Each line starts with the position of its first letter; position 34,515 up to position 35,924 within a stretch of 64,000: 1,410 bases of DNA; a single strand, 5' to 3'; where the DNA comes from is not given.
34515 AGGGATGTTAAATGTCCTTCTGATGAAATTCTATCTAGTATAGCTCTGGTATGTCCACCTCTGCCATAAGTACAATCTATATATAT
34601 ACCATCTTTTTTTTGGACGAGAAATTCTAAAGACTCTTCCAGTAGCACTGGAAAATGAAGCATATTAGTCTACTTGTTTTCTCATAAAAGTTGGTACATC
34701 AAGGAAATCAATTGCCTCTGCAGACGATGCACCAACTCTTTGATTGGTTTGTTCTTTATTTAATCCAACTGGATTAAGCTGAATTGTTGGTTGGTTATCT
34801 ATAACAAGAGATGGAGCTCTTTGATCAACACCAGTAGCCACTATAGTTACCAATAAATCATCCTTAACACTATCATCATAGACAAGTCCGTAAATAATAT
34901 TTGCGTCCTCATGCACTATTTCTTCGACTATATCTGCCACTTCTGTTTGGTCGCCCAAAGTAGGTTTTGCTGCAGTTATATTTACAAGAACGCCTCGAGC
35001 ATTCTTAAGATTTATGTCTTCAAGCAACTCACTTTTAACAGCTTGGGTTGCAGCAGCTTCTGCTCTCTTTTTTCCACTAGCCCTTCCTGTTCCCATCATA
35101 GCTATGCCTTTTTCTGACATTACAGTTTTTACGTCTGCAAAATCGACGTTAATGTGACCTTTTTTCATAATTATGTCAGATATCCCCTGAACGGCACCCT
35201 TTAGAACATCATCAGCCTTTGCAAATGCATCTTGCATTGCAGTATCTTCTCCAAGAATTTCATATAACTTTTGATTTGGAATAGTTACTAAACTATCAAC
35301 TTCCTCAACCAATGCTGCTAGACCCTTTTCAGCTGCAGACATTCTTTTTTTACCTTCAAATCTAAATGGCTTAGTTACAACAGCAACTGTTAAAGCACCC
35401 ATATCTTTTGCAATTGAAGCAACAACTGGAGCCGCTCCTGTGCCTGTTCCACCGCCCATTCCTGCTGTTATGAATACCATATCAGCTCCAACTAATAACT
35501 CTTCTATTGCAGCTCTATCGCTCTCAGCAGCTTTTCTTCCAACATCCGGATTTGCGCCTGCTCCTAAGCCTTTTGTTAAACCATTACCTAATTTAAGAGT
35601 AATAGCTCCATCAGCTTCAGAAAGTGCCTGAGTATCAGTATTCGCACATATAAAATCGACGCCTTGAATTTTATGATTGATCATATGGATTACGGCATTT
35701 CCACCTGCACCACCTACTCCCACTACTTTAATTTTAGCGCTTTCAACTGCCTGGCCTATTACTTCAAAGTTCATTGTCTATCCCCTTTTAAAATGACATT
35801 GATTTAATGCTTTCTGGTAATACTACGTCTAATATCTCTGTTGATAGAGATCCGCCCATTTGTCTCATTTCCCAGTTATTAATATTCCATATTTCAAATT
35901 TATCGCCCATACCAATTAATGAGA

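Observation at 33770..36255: ftsZ relocated from the 3' end of the dcw cluster to second position (mraZ-ftsZ-rsmH-ftsL-...-ftsQ-ftsA)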

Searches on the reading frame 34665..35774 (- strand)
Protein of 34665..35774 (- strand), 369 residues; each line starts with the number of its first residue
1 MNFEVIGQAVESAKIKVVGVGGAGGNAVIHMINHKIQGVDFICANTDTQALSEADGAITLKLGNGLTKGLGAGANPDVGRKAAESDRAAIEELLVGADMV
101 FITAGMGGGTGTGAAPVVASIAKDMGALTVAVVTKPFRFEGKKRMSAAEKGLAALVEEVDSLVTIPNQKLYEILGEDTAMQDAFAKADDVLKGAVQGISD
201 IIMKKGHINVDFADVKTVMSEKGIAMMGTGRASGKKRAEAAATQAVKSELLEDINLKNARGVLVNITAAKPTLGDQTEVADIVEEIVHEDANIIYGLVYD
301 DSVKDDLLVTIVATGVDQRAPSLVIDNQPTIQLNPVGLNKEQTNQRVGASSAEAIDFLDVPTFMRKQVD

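Call 4: search_protein_families(library=ncbifam, proteins=[window:34665-35774:-])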
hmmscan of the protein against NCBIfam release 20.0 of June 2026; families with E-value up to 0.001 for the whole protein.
window:34665-35774:- (369 aa): 1 family
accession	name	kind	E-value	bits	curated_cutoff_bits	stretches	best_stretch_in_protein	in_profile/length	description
TIGR00065.1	ftsZ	equivalog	3e-118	395.2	295.2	1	10-325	15-333/353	cell division protein FtsZ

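Call 6: find_homologous_proteins(query=window:34665-35774:-)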
Query window:34665-35774:- (369 aa): 8000 proteins with E <= 0.001 among 8000 candidates; the best 120 are listed.
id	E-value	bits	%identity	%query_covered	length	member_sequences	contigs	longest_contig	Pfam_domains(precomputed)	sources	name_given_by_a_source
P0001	6.7e-215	731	94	100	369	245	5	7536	PF00091.32,PF12327.14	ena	-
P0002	9.8e-214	727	94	100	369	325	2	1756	PF00091.32,PF12327.14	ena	-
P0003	2.0e-212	723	83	100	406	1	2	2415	PF00091.32,PF12327.14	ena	-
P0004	1.5e-209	713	92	100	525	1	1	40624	PF02381.24,PF00091.32,PF12327.14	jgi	-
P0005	4.2e-209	712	92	100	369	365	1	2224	PF00091.32,PF12327.14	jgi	-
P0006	1.9e-201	687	87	100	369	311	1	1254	PF00091.32,PF12327.14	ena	-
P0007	7.3e-199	678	86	100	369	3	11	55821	PF00091.32,PF12327.14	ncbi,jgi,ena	jgi:cell division protein FtsZ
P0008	1.6e-198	677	87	100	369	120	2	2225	PF00091.32,PF12327.14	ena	-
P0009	1.9e-195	667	86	100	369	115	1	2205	PF00091.32,PF12327.14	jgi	-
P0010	2.3e-195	667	85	100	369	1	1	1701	PF00091.32,PF12327.14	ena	-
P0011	3.1e-195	666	85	100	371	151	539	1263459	PF00091.32,PF12327.14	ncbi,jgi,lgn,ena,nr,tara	ncbi:cell division protein FtsZ [Gammaproteobacteria bacterium]|jgi:cell division protein FtsZ|nr:ce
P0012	5.5e-194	662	89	100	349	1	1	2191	PF00091.32,PF12327.14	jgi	jgi:cell division protein FtsZ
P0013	4.1e-193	659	84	100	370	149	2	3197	PF00091.32,PF12327.14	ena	-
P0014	6.3e-193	659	84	100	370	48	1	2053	PF00091.32,PF12327.14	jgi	-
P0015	1.6e-192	657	84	100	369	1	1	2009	PF00091.32,PF12327.14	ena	-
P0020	1.1e-189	648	83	100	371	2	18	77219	PF00091.32,PF12327.14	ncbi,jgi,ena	jgi:cell division protein FtsZ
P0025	5.7e-189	646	88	99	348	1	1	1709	PF00091.32,PF12327.14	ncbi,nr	ncbi:MAG: cell division protein FtsZ [Proteobacteria bacterium]|nr:cell division protein FtsZ [Pseud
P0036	2.5e-181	621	80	100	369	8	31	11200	PF00091.32,PF12327.14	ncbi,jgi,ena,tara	tara:strand:- start:517 stop:1626 length:1110 start_codon:yes stop_codon:yes gene_type:complete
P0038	3.7e-181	620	81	100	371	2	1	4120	PF00091.32,PF12327.14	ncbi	-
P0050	3.8e-169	581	76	100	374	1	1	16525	PF00091.32,PF12327.14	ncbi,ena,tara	tara:strand:+ start:146 stop:1270 length:1125 start_codon:yes stop_codon:yes gene_type:complete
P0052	1.1e-168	579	76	100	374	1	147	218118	PF00091.32,PF12327.14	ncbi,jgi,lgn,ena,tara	tara:strand:+ start:2048 stop:3172 length:1125 start_codon:yes stop_codon:yes gene_type:complete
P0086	3.0e-157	541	71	100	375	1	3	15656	PF00091.32,PF12327.14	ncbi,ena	-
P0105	3.1e-156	538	71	100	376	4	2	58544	PF00091.32,PF12327.14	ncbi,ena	-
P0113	6.0e-156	537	70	100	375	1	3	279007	PF00091.32,PF12327.14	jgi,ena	jgi:cell division protein FtsZ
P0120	1.0e-155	536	70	100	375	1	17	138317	PF00091.32,PF12327.14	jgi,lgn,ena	jgi:cell division protein FtsZ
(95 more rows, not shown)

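Call 8: find_encoding_contigs(protein=P0011, flank=6000, max_places=4)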
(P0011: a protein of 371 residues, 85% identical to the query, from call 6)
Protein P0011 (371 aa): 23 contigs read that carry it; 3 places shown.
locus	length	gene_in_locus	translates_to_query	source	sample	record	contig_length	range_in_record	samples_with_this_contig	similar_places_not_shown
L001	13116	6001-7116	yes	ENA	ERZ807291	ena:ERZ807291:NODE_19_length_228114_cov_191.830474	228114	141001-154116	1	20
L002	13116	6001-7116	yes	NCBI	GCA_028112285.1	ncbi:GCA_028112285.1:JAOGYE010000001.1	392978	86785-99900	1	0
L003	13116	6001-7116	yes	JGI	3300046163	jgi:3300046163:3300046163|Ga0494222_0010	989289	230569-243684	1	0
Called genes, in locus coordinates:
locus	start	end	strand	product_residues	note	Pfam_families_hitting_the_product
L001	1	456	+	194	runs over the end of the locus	PF10399:UCR_Fe-S_N (weak), PF00355:Rieske (weak)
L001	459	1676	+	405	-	PF00033:Cytochrome_B, PF13631:Cytochrom_B_N_2, PF00032:Cytochrom_B_C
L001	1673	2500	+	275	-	PF02167:Cytochrom_C1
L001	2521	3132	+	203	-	PF02798:GST_N, PF13417:GST_N_3, PF13409:GST_N_2, PF00043:GST_C (weak)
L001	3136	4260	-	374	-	-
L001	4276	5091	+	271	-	PF00590:TP_methylase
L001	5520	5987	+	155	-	PF02381:MraZ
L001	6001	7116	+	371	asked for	PF00091:Tubulin, PF12327:FtsZ_C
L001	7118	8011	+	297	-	PF01795:Methyltransf_5, PF13847:Methyltransf_31 (faint)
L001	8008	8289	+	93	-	-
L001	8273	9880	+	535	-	PF03717:PBP_dimer, PF00905:Transpeptidase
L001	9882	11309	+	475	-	PF08245:Mur_ligase_M, PF02875:Mur_ligase_C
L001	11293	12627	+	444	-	PF01225:Mur_ligase, PF08245:Mur_ligase_M, PF02875:Mur_ligase_C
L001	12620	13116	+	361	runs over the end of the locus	PF00953:Glycos_transf_4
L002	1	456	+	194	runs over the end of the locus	PF10399:UCR_Fe-S_N (weak), PF00355:Rieske (weak)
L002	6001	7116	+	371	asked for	PF00091:Tubulin, PF12327:FtsZ_C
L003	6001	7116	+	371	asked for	PF00091:Tubulin, PF12327:FtsZ_C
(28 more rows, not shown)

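Call 9: find_encoding_contigs(protein=P0052, flank=6000, max_places=3)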
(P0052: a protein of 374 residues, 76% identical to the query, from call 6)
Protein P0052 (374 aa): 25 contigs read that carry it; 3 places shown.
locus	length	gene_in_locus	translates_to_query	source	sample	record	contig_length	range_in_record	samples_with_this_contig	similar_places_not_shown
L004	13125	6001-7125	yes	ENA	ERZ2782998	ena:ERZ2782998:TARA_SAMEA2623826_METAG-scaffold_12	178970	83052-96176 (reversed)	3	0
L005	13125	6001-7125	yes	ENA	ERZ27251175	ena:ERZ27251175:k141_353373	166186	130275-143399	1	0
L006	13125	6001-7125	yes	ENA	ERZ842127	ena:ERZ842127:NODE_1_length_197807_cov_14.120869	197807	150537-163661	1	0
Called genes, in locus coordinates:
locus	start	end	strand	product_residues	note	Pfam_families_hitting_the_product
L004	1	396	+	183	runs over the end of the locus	PF00355:Rieske (weak)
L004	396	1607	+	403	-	PF00033:Cytochrome_B, PF13631:Cytochrom_B_N_2, PF00032:Cytochrom_B_C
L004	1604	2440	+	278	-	PF02167:Cytochrom_C1 (weak)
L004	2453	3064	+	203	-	PF02798:GST_N, PF13417:GST_N_3, PF13409:GST_N_2, PF00043:GST_C (weak)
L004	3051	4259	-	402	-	-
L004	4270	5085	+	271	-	PF00590:TP_methylase, PF23016:RsmI_C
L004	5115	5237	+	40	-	-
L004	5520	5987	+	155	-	PF02381:MraZ (weak)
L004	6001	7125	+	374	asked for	PF00091:Tubulin, PF12327:FtsZ_C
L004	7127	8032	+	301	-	PF01795:Methyltransf_5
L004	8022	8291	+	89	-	PF04999:FtsL (weak), PF04977:DivIC (weak)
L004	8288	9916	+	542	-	PF03717:PBP_dimer, PF21922:PBP_dimer_2 (weak), PF00905:Transpeptidase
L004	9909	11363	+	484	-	PF08245:Mur_ligase_M, PF02875:Mur_ligase_C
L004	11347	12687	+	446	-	PF01225:Mur_ligase, PF08245:Mur_ligase_M, PF02875:Mur_ligase_C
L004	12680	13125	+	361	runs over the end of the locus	PF00953:Glycos_transf_4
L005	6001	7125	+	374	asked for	PF00091:Tubulin, PF12327:FtsZ_C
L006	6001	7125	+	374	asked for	PF00091:Tubulin, PF12327:FtsZ_C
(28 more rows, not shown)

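Call 10: find_encoding_contigs(protein=P0113, flank=6000, max_places=3)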
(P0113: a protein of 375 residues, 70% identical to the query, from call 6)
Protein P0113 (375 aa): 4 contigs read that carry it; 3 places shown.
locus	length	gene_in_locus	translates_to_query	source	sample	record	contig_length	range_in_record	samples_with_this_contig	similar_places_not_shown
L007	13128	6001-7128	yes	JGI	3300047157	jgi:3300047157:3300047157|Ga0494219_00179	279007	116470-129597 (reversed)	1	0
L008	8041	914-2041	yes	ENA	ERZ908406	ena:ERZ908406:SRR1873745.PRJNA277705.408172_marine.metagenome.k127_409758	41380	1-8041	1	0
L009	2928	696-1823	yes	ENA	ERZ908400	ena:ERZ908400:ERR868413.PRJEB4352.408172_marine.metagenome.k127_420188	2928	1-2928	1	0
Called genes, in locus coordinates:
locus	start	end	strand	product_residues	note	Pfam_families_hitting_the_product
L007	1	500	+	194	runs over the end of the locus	PF10399:UCR_Fe-S_N, PF00355:Rieske (weak)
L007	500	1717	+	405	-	PF00033:Cytochrome_B, PF13631:Cytochrom_B_N_2, PF00032:Cytochrom_B_C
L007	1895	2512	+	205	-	PF02167:Cytochrom_C1 (faint)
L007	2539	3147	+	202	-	PF02798:GST_N (weak), PF13417:GST_N_3, PF13409:GST_N_2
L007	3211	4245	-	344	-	-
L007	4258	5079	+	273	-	PF00590:TP_methylase, PF23016:RsmI_C (weak)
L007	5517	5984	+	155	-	PF02381:MraZ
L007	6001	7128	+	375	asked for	PF00091:Tubulin, PF12327:FtsZ_C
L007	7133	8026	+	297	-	PF01795:Methyltransf_5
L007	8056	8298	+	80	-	-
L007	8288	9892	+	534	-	PF03717:PBP_dimer, PF00905:Transpeptidase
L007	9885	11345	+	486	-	PF08245:Mur_ligase_M, PF02875:Mur_ligase_C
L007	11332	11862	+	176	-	PF01225:Mur_ligase, PF08245:Mur_ligase_M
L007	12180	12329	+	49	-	-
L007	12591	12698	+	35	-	-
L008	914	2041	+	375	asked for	PF00091:Tubulin, PF12327:FtsZ_C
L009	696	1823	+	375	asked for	PF00091:Tubulin, PF12327:FtsZ_C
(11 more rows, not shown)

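Call 12: find_related_loci(query=window:34665-35774:-, collection=genome_contigs, flank=10000)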
Query window:34665-35774:- (369 aa) in genome_contigs; peptide patterns used: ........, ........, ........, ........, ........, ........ (x = any residue, [..] = any of these).
600 stretches matched a pattern (row limit reached: there are more); 598 encode a relative of the query (tblastn E <= 1e-3); the best 80 are kept; 80 distinct loci.
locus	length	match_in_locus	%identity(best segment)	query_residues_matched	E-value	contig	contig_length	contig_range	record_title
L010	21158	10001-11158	56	3-369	5e-109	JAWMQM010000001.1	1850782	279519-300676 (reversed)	Cellvibrionaceae bacterium SEMH9 NODE_1_length_1850782_cov_58.223232, whole genome shotgun sequence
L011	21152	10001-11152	56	3-369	3e-108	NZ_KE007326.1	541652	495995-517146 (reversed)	Marinobacter lipolyticus SM19 scaffold4, whole genome shotgun sequence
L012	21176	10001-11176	53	3-369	3e-108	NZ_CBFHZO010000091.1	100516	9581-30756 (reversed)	MAG: Congregibacter sp. isolate Co_bin_639_orig Co_bin_639_orig_Co_c_000001977223, whole genome shotgun sequence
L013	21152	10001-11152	56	3-369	5e-108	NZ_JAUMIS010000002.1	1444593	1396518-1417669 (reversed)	Marinobacter suaedae strain chi1 contig2, whole genome shotgun sequence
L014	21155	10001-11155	52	3-369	3e-107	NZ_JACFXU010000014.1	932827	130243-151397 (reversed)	Sediminihaliea albiluteola strain F7430 contig_14, whole genome shotgun sequence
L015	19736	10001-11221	52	3-369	4e-107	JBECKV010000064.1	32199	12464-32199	MAG: Porticoccaceae bacterium isolate ETDI28 k127_350309, whole genome shotgun sequence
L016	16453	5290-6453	54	3-369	6e-107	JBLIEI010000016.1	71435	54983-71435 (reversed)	MAG: Halieaceae bacterium isolate 3300053697_71 Ga0535652_0000393, whole genome shotgun sequence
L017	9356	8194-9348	53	3-369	1e-106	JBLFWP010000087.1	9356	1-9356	MAG: Halioglobus sp. isolate 3300053785_137 Ga0535658_0022141, whole genome shotgun sequence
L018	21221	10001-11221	52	3-369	4e-106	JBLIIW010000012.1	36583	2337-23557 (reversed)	MAG: Halieaceae bacterium isolate 3300054696_122 Ga0535666_0001145, whole genome shotgun sequence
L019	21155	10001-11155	55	3-369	2e-105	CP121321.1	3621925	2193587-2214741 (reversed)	MAG: Cellvibrionales bacterium isolate NCC532_bact_1677 chromosome, complete genome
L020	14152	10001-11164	54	3-369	7e-105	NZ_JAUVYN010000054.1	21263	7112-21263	MAG: Pseudomonas sp. isolate CSMAG_1243 CSMAG_1243_k141_872798_length_21263_cov_17.8922, whole genome shotgun sequence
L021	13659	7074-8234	55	3-369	6e-104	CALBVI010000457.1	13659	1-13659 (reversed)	MAG: uncultured Spongiibacteraceae bacterium isolate B2_Bin_Bin_140_1 genome assembly, contig: c_000000189979, whole gen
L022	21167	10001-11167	54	3-369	4e-104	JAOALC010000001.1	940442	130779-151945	SAR92 clade bacterium H231 231-2_scaffold1, whole genome shotgun sequence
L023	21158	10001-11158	54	3-369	7e-104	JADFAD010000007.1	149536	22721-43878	MAG: Oceanospirillaceae bacterium isolate C15_61_62_5 c_000000000028, whole genome shotgun sequence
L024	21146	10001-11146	54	3-369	1e-108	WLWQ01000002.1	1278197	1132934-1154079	MAG: Pseudomonadales bacterium isolate MH-Pat-SR_autometa_2-1 NODE_6_length_1278197_cov_14.662094, whole genome shotgun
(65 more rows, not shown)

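Call 13: list_cluster_members(proteins=[P0007, P0011, P0020, P0025, P0036, P0050, P0052, P0086, P0105, P0120])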
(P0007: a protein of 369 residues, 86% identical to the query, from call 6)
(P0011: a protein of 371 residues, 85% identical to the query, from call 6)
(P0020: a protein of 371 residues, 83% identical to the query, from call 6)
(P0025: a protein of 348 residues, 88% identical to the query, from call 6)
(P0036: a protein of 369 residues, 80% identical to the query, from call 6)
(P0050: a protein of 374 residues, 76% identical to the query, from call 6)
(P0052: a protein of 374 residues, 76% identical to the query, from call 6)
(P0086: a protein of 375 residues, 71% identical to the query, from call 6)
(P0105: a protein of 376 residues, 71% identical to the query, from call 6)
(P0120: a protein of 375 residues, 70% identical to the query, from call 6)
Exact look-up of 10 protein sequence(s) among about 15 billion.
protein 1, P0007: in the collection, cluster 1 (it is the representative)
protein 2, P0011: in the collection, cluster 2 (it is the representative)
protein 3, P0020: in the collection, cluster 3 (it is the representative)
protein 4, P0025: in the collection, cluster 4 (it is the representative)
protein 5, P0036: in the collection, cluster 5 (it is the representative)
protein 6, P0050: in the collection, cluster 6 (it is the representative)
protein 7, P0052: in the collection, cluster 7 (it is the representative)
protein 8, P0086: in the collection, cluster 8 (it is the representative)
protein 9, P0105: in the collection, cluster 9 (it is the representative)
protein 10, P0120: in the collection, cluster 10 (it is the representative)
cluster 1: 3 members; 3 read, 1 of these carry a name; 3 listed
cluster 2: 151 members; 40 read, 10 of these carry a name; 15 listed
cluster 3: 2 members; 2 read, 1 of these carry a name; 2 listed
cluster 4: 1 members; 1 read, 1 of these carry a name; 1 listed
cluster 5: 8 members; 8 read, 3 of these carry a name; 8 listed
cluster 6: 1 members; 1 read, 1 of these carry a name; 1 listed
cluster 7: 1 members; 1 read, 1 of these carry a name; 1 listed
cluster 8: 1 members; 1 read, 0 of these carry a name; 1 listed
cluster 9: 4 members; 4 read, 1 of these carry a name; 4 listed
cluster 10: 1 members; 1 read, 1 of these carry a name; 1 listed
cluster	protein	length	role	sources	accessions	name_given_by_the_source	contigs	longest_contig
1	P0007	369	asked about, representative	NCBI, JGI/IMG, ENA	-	cell division protein FtsZ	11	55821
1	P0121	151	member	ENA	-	-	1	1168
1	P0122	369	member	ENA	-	-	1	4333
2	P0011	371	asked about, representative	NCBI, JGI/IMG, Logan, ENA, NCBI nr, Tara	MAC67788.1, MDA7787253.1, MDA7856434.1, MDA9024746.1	cell division protein FtsZ [Gammaproteobacteria bacterium] | cell division protein FtsZ | strand:+ start:7948 stop:9063 length:1116 start_codon:yes stop_codon:yes ...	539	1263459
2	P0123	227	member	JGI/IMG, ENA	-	cell division protein FtsZ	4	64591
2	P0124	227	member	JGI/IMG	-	cell division protein FtsZ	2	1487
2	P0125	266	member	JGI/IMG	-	cell division protein FtsZ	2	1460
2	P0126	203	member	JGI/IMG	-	cell division protein FtsZ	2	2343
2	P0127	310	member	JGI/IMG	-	cell division protein FtsZ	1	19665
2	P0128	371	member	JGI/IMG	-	cell division protein FtsZ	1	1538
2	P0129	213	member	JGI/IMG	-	cell division protein FtsZ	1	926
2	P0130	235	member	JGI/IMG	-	cell division protein FtsZ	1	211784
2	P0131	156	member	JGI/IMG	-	cell division protein FtsZ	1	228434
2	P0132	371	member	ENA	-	-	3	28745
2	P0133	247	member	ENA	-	-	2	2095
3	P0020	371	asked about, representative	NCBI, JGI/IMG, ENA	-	cell division protein FtsZ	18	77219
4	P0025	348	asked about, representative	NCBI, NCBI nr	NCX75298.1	MAG: cell division protein FtsZ [Proteobacteria bacterium] | cell division protein FtsZ [Pseudomonadota bacterium]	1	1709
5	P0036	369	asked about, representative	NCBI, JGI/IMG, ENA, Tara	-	strand:- start:517 stop:1626 length:1110 start_codon:yes stop_codon:yes gene_type:complete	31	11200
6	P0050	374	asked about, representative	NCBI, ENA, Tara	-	strand:+ start:146 stop:1270 length:1125 start_codon:yes stop_codon:yes gene_type:complete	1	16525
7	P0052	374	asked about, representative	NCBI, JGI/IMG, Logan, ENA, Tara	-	strand:+ start:2048 stop:3172 length:1125 start_codon:yes stop_codon:yes ...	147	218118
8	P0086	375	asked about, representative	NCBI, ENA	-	-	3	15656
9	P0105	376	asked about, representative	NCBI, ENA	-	-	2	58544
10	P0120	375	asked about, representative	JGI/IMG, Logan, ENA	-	cell division protein FtsZ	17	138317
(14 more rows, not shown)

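Call 39: search_protein_representatives(protein=window:34665-35774:-)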
Query: 369 residues. Proteins with E-value up to 0.001 (for the whole library): 27122; up to 1e-10: 17518; up to 1e-30: 7199. The best 150 are listed.
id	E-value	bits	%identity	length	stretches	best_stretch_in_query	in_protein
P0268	1.8e-170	583.2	49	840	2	9-323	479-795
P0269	9.5e-107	373.8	61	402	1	14-318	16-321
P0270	3.2e-105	368.7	54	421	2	10-335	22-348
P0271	8.4e-104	364.1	56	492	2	10-319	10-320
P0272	1.3e-103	363.4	50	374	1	9-369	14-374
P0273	9.6e-103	360.6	55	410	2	3-341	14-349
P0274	6.0e-102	358.0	58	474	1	10-317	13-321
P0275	6.4e-102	357.9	55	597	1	4-320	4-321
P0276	6.8e-101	354.5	38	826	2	7-319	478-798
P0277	8.4e-101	354.2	54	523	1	11-346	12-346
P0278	8.5e-101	354.2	38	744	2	13-344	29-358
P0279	1.2e-100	353.7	56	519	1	9-320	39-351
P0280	2.4e-100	352.7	55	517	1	10-328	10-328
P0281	3.4e-100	352.2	57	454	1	3-317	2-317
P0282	4.1e-100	351.9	52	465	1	1-331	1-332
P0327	1.0e-94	334.2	52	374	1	1-369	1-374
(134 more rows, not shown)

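Call 41: find_homologous_proteins(query=P0327)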
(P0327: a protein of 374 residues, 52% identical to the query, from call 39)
Query P0327 (374 aa): 8000 proteins with E <= 0.001 among 8000 candidates; the best 120 are listed.
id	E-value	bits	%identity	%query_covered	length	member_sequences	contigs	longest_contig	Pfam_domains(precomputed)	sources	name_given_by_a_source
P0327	2.0e-233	792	100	100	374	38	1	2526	PF00091.32,PF12327.14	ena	-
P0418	1.1e-231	786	99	100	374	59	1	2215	PF00091.32,PF12327.14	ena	-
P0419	1.9e-231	786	99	100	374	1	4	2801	PF00091.32,PF12327.14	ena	-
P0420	2.6e-231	785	99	100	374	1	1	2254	PF00091.32,PF12327.14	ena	-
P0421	6.6e-231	784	99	100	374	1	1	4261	PF00091.32,PF12327.14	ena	-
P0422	5.4e-229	777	98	100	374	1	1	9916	PF00091.32,PF12327.14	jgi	-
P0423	5.7e-225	764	95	100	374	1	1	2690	PF00091.32,PF12327.14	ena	-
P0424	1.0e-224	763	95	100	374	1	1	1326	PF00091.32,PF12327.14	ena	-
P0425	1.3e-224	763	95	100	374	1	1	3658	PF00091.32,PF12327.14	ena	-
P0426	1.5e-224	763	95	100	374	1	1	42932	PF00091.32,PF12327.14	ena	-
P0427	1.6e-224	763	95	100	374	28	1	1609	PF00091.32,PF12327.14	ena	-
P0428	2.0e-224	762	96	100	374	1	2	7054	PF00091.32,PF12327.14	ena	-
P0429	2.1e-224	762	95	100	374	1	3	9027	PF00091.32,PF12327.14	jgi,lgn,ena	-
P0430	2.5e-224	762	95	100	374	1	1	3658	PF00091.32,PF12327.14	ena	-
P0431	1.6e-196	671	83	100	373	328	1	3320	PF00091.32,PF12327.14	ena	-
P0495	1.4e-137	477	63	100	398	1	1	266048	PF00091.32,PF12327.14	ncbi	-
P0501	5.2e-132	459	62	100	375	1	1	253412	PF00091.32,PF12327.14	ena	-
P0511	9.5e-110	385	54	93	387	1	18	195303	PF00091.32,PF12327.14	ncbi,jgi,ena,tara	tara:strand:- start:1850 stop:3013 length:1164 start_codon:yes stop_codon:yes gene_type:complete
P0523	2.9e-108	380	53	99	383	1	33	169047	PF00091.32,PF12327.14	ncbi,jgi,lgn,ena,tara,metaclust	jgi:cell division protein FtsZ|tara:strand:- start:2126 stop:3277 length:1152 start_codon:yes stop_c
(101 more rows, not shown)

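Call 42: find_encoding_contigs(protein=P0426, flank=6000, max_places=1)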
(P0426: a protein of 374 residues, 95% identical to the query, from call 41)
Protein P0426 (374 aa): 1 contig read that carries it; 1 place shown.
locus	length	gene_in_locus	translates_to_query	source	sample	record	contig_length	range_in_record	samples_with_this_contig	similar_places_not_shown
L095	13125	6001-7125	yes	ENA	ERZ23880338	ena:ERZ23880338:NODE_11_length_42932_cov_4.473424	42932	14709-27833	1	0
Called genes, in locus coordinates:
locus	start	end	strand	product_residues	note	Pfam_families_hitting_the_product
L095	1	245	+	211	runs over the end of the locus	PF02798:GST_N, PF13417:GST_N_3, PF13409:GST_N_2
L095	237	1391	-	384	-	-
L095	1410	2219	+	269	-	PF00590:TP_methylase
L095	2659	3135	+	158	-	PF02381:MraZ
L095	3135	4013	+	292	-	PF01795:Methyltransf_5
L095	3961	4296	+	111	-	-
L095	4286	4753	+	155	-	PF03799:FtsQ_DivIB_C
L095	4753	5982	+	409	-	PF14450:FtsA (weak), PF02491:SHS2_FTSA, PF11104:PilM_2 (weak), PF06277:EutA, PF06723:MreB_Mbl, PF25216:Volactin (weak), PF14450:FtsA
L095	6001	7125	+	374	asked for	PF00091:Tubulin, PF12327:FtsZ_C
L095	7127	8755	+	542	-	PF03717:PBP_dimer, PF21922:PBP_dimer_2 (weak), PF00905:Transpeptidase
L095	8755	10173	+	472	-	PF08245:Mur_ligase_M, PF02875:Mur_ligase_C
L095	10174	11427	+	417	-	PF01225:Mur_ligase, PF08245:Mur_ligase_M, PF02875:Mur_ligase_C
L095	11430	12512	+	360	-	PF00953:Glycos_transf_4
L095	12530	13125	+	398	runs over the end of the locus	PF21799:MurD-like_N (weak), PF08245:Mur_ligase_M, PF02875:Mur_ligase_C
